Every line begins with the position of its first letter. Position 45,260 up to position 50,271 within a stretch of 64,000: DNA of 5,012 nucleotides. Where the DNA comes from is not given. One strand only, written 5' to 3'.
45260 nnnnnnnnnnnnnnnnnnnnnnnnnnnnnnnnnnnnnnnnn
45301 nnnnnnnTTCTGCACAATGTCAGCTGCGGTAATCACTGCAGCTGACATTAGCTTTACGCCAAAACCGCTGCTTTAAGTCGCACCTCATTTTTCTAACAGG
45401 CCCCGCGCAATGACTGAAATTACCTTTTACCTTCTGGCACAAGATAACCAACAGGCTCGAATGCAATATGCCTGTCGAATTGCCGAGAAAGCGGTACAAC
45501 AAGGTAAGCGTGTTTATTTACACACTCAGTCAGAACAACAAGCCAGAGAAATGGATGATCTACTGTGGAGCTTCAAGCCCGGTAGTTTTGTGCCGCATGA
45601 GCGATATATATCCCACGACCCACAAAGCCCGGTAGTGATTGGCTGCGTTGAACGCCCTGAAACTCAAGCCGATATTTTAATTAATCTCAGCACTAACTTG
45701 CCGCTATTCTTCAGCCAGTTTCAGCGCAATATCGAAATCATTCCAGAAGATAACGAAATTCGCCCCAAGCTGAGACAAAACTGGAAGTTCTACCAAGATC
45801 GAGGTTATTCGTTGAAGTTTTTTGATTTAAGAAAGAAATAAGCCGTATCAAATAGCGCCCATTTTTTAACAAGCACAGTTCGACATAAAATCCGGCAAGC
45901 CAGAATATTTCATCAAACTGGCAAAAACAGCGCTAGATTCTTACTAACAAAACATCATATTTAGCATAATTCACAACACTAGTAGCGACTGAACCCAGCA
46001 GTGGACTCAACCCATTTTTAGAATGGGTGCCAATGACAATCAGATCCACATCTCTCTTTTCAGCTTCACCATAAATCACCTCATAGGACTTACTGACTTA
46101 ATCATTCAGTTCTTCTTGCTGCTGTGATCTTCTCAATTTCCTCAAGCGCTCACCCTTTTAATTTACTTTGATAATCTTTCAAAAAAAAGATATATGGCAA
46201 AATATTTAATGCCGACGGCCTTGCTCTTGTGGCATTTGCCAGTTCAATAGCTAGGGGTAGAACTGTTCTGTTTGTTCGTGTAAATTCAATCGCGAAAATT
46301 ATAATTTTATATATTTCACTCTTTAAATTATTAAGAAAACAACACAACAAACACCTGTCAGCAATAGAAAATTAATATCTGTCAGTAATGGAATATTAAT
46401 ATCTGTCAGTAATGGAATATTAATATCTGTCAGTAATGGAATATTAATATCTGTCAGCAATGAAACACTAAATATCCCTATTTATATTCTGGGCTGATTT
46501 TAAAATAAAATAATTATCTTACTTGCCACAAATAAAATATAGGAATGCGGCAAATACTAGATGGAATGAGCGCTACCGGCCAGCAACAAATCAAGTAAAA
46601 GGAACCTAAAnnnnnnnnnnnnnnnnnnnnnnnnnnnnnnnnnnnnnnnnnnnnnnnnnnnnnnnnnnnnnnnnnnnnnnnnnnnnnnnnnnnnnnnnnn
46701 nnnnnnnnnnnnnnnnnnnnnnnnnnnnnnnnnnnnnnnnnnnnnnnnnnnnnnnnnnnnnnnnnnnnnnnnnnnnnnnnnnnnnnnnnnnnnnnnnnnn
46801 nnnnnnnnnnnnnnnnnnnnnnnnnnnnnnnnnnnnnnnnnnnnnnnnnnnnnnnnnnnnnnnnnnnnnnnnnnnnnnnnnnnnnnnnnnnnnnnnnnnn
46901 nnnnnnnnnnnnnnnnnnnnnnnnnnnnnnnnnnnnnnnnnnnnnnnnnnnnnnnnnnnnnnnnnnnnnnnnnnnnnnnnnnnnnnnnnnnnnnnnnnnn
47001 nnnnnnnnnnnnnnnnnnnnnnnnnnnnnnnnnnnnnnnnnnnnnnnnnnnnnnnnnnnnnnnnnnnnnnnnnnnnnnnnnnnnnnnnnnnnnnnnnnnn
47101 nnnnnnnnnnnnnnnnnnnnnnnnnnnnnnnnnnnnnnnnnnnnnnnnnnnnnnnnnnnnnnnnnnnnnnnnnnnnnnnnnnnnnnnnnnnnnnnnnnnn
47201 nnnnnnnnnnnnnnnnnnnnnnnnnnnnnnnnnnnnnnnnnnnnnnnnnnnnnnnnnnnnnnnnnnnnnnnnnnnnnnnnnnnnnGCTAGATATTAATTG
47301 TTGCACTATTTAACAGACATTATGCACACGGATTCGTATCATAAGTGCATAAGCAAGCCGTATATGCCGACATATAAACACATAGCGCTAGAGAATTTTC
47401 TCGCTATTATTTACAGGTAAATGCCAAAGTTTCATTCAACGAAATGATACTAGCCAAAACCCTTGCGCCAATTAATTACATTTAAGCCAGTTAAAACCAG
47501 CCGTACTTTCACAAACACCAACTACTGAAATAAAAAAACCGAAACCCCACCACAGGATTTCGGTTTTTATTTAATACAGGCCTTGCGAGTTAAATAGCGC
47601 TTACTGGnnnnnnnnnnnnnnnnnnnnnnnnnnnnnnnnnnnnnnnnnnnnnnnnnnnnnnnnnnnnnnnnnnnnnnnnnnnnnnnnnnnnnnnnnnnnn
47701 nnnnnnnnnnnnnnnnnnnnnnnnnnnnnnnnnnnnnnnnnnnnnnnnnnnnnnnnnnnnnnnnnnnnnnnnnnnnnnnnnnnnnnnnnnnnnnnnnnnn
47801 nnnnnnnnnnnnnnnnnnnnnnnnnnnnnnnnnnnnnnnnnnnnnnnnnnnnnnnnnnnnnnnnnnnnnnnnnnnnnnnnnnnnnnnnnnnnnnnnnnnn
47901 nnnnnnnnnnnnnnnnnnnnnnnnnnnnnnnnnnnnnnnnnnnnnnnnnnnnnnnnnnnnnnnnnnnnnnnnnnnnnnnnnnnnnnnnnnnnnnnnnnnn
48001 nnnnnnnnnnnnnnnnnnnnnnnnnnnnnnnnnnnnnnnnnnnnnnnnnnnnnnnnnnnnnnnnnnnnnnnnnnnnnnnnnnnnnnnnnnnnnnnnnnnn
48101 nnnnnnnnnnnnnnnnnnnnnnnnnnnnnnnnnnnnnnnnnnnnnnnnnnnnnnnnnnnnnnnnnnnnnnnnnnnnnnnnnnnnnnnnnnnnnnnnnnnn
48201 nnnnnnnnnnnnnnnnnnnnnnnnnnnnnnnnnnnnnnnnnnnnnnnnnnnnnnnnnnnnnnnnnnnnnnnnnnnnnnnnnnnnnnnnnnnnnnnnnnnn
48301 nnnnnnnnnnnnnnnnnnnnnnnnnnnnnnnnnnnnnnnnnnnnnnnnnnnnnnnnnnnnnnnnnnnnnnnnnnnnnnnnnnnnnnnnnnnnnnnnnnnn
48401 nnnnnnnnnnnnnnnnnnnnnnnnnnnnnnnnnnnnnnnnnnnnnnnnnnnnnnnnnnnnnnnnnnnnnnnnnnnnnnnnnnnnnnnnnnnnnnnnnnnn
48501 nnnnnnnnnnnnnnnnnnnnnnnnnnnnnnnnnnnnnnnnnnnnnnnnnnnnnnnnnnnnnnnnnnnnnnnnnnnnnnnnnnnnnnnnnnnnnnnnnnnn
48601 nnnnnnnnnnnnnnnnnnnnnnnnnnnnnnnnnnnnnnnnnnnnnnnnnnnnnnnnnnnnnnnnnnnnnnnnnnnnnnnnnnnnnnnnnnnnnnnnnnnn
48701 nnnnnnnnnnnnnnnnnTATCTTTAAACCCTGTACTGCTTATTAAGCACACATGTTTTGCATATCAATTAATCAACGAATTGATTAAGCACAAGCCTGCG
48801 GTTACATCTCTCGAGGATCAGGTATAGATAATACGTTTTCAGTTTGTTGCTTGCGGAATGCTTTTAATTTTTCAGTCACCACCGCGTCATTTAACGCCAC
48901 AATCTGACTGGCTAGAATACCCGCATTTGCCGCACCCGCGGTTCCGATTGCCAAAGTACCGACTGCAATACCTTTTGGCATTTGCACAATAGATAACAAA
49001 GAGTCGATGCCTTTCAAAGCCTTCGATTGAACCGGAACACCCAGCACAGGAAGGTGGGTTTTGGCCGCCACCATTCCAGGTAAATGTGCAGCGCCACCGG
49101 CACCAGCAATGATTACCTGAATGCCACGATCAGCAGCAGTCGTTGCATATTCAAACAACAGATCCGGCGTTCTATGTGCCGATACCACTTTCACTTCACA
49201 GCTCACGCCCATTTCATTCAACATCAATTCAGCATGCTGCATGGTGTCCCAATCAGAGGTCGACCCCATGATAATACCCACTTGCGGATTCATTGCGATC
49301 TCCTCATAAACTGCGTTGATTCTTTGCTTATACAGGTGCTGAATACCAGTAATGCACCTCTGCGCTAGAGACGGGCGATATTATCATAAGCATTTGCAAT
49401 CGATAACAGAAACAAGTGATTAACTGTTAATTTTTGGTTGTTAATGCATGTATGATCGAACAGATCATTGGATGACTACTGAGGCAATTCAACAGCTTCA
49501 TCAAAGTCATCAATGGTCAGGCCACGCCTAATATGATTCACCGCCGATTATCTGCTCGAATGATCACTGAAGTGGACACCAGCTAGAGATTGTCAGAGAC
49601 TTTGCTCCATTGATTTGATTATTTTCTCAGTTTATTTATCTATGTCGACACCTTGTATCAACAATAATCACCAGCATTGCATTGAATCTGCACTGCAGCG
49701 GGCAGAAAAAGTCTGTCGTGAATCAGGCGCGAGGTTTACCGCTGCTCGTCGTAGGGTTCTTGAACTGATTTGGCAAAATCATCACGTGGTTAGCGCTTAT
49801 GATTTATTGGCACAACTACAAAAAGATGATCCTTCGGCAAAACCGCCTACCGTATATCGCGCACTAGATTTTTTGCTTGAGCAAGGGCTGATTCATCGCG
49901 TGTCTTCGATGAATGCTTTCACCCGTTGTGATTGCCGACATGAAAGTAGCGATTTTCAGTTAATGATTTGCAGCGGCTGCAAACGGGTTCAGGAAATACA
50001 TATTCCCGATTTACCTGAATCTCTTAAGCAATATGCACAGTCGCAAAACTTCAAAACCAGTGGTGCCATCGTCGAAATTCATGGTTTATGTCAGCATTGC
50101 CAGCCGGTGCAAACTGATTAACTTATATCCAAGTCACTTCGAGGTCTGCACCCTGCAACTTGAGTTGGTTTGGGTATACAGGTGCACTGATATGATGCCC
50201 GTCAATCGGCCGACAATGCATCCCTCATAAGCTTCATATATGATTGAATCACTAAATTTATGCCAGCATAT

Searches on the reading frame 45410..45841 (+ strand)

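Call 47: search_protein_families(library=pfam, proteins=[window:45410-45841:+], max_evalue=0.000001)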
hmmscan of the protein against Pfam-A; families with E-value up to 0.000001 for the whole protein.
window:45410-45841:+ (143 aa): 1 family
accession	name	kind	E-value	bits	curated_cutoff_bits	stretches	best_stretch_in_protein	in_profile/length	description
PF04364.18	DNA_pol3_chi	-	3.5e-43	147.5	25.4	1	1-135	1-134/135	DNA polymerase III chi subunit, HolC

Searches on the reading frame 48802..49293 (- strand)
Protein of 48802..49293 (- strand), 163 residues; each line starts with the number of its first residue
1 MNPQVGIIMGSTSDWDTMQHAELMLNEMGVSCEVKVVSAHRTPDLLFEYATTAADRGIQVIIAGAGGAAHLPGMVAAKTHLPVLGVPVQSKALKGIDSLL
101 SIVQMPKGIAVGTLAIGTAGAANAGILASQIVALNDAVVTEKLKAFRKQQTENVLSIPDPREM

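Call 47: search_protein_families(library=pfam, proteins=[window:48802-49293:-], max_evalue=0.000001)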
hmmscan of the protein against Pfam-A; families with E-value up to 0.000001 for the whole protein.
window:48802-49293:- (163 aa): 1 family
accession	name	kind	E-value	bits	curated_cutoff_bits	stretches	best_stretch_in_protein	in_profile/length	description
PF00731.26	AIRC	-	7.4e-64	214.2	30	1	4-152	1-147/148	AIR carboxylase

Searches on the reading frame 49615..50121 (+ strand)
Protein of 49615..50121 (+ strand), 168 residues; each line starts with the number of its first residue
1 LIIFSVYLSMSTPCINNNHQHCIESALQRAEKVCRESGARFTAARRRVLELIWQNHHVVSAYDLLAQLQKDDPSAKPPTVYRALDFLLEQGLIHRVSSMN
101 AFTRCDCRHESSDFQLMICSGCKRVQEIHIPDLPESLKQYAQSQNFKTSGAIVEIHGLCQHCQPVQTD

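Call 47: search_protein_families(library=pfam, proteins=[window:49615-50121:+], max_evalue=0.000001)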
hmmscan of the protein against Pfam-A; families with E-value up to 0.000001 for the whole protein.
window:49615-50121:+ (168 aa): 1 family
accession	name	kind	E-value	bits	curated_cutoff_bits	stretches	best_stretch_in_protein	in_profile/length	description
PF01475.25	FUR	-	7.9e-16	58.7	23.1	1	36-155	1-120/121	Ferric uptake regulator family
